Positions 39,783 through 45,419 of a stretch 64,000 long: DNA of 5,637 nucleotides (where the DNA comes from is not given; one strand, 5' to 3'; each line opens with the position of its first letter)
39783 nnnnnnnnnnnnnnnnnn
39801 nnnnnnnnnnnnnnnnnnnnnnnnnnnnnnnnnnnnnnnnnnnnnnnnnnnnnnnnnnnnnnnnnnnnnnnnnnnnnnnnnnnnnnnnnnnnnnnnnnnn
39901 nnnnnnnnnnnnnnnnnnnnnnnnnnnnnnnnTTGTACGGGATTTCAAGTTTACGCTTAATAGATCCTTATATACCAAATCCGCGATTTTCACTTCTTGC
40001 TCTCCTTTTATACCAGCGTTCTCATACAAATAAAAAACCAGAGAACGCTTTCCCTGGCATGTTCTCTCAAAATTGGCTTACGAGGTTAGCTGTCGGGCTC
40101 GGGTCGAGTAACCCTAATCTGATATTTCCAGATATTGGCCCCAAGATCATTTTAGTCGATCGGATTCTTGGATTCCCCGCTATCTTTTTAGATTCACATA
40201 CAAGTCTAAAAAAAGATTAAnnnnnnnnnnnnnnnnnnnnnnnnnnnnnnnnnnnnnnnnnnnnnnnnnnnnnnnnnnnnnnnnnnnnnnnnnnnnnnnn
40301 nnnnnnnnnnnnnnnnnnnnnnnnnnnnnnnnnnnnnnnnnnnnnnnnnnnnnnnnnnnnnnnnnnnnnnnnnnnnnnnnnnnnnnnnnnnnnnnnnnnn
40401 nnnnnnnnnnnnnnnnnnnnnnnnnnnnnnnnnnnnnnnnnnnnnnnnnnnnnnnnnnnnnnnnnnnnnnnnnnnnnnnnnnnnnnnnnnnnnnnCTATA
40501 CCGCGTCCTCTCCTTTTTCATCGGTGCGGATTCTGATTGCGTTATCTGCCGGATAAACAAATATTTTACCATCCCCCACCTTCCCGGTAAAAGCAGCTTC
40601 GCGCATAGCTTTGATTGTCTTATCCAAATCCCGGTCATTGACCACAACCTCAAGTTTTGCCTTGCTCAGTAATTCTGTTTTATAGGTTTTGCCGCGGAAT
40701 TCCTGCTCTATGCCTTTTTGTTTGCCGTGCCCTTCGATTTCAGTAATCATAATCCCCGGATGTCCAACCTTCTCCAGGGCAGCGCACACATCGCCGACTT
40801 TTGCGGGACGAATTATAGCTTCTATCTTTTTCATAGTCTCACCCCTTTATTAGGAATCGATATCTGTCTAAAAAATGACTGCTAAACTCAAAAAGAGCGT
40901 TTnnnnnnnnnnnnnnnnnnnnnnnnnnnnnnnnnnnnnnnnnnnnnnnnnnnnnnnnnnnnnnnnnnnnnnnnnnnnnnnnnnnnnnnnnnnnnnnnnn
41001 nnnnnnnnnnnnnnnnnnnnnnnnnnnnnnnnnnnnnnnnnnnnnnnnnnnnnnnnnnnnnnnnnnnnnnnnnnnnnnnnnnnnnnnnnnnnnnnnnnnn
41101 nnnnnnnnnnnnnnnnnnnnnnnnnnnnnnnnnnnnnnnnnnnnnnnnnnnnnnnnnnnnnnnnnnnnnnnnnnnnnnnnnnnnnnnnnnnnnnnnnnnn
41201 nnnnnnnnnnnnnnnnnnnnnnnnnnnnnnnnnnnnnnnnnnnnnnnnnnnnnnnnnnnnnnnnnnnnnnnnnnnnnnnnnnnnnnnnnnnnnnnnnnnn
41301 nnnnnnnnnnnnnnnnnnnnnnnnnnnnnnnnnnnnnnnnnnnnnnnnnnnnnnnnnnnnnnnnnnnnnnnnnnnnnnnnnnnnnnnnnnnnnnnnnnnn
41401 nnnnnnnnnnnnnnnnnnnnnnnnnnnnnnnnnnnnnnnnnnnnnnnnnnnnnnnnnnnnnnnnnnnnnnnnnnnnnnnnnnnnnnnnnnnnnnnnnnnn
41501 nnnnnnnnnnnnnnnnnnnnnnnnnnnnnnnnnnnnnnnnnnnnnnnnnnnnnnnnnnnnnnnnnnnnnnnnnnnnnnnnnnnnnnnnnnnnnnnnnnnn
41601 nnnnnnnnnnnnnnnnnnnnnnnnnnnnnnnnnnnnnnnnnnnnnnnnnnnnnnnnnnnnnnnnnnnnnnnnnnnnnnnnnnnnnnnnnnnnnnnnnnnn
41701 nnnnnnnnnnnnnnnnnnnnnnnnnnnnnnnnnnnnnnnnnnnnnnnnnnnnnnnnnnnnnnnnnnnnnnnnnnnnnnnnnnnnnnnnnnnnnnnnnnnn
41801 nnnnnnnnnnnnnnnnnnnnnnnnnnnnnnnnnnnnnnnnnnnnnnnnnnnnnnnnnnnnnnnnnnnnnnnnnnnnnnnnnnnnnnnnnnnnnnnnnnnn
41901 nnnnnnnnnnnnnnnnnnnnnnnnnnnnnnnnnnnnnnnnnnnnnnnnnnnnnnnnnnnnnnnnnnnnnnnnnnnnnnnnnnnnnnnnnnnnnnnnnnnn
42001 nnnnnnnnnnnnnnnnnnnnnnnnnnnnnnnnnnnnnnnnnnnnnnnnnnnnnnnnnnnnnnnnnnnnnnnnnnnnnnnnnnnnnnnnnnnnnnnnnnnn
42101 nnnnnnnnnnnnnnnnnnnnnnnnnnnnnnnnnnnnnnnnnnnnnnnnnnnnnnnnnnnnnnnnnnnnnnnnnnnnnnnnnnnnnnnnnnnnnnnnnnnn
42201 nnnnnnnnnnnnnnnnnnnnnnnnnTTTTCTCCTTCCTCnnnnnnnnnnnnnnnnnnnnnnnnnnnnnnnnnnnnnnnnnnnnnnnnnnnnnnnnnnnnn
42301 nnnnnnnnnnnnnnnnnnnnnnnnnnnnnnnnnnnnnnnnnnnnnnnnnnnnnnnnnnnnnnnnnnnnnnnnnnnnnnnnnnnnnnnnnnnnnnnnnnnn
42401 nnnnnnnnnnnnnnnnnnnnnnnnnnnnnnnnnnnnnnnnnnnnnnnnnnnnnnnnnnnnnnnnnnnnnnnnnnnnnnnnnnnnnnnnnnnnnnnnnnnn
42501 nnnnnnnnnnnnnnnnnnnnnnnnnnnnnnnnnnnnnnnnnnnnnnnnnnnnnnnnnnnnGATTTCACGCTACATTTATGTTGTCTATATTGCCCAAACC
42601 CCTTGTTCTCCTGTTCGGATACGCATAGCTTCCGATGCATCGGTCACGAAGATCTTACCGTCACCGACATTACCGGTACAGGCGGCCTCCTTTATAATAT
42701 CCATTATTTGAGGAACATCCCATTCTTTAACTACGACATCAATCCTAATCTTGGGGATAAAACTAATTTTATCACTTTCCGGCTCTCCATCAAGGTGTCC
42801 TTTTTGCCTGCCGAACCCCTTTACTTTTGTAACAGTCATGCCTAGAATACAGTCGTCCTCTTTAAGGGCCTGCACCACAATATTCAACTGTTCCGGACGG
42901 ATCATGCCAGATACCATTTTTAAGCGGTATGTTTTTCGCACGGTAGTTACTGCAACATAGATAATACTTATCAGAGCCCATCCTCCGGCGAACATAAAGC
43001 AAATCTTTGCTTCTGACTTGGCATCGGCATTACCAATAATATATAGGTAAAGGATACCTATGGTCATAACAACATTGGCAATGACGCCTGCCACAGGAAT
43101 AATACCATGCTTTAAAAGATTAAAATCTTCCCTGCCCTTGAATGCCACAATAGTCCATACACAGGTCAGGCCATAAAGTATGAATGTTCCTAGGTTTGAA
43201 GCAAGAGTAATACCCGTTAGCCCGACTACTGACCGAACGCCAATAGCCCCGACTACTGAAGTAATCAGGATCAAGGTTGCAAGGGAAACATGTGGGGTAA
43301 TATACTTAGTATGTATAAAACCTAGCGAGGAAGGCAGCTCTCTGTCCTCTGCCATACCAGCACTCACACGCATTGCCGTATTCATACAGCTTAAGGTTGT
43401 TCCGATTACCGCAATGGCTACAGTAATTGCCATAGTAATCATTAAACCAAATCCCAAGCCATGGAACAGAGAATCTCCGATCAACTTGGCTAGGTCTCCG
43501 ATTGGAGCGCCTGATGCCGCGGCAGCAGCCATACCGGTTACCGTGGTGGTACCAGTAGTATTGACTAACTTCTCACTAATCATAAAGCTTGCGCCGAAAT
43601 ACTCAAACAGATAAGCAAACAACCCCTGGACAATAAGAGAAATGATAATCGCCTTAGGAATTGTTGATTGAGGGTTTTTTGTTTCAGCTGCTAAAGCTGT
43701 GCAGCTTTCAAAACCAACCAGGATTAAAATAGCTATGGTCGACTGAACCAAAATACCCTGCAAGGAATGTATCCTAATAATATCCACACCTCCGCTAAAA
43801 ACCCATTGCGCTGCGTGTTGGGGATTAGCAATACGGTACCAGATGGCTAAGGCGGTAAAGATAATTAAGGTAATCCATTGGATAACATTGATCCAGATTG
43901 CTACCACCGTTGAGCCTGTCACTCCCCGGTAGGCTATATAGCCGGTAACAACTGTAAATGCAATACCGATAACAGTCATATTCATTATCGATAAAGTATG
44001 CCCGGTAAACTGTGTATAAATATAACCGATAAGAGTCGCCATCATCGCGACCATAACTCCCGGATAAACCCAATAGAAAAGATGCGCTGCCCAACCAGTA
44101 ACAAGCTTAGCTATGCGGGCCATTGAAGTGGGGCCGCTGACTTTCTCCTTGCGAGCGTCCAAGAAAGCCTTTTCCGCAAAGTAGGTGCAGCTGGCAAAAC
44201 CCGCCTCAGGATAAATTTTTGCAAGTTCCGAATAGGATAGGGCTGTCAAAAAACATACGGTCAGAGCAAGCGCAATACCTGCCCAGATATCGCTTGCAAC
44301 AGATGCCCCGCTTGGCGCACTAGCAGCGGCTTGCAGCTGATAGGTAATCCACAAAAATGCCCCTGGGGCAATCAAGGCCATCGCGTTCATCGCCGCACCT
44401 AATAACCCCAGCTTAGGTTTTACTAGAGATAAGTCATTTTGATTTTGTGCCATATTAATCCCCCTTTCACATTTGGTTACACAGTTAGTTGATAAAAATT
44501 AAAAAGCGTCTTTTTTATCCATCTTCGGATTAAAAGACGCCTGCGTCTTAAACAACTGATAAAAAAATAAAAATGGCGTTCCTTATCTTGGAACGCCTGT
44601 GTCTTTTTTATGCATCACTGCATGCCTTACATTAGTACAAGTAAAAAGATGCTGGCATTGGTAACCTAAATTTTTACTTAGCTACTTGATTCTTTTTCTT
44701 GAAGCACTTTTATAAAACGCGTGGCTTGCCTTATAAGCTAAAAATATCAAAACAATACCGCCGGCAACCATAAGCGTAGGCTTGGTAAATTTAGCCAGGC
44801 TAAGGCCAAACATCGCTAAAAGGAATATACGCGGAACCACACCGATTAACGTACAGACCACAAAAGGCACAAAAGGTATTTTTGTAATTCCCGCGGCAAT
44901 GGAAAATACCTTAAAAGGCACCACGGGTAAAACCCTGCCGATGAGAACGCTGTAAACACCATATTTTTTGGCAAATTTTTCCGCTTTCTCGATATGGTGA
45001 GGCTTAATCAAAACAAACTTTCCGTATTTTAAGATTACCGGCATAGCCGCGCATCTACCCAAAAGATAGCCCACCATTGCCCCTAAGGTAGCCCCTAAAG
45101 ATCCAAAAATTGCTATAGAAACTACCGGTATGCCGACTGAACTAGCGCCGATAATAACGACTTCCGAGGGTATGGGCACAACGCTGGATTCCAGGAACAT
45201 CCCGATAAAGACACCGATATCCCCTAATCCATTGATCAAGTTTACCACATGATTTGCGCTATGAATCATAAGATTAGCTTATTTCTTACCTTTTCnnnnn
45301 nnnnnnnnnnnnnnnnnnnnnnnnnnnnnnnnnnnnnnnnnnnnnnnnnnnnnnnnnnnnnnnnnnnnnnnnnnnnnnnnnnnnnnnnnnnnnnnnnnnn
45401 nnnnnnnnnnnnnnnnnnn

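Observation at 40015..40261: ~200-nt leader of the EIIA-ATPase gene with mutually exclusive terminator / antiterminator pairings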

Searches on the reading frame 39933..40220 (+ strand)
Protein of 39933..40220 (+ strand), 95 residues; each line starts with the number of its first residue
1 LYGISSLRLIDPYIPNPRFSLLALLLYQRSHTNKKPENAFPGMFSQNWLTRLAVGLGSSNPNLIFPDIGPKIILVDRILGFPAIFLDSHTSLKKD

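Call 51: search_protein_families(library=pfam, proteins=[window:39933-40220:+], max_evalue=0.00001)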
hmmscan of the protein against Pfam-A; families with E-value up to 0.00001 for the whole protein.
window:39933-40220:+ (95 aa): 0 families
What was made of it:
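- Tried and rejected: Antisense ORF 39933..40220 (+): no Pfam match (call 51).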

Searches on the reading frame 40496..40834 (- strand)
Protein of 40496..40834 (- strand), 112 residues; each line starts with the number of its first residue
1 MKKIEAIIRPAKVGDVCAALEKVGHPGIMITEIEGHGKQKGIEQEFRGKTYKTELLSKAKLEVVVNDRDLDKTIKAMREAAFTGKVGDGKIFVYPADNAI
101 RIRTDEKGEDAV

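Call 7: search_protein_families(library=pfam, proteins=[window:40496-40834:-])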
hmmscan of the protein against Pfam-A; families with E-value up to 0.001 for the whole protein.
window:40496-40834:- (112 aa): 1 family
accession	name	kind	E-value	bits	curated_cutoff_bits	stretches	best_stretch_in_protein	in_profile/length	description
PF00543.27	P-II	-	3.1e-28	98.5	25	1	1-106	1-102/102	Nitrogen regulatory protein P-II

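Call 44: search_protein_families(library=ncbifam, proteins=[window:40496-40834:-], max_evalue=0.00001)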
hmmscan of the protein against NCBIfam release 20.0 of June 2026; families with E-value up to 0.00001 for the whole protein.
window:40496-40834:- (112 aa): 2 families
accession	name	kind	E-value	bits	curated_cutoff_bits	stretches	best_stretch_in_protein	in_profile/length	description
NF008111.0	PRK10858.1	equivalog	3.6e-30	104.6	202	1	1-112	1-112/112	nitrogen regulatory protein P-II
NF007946.0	PRK10665.1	equivalog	4e-29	101.7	181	1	1-111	1-111/112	P-II family nitrogen regulator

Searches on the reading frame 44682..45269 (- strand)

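Call 43: search_protein_families(library=pfam, proteins=[window:44682-45269:-], max_evalue=0.00001)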
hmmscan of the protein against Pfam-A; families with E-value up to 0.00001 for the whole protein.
window:44682-45269:- (195 aa): 1 family
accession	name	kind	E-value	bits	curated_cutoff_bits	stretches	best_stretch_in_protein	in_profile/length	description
PF09335.16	VTT_dom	-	5e-22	79.1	33.9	1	33-155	1-121/123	VTT domain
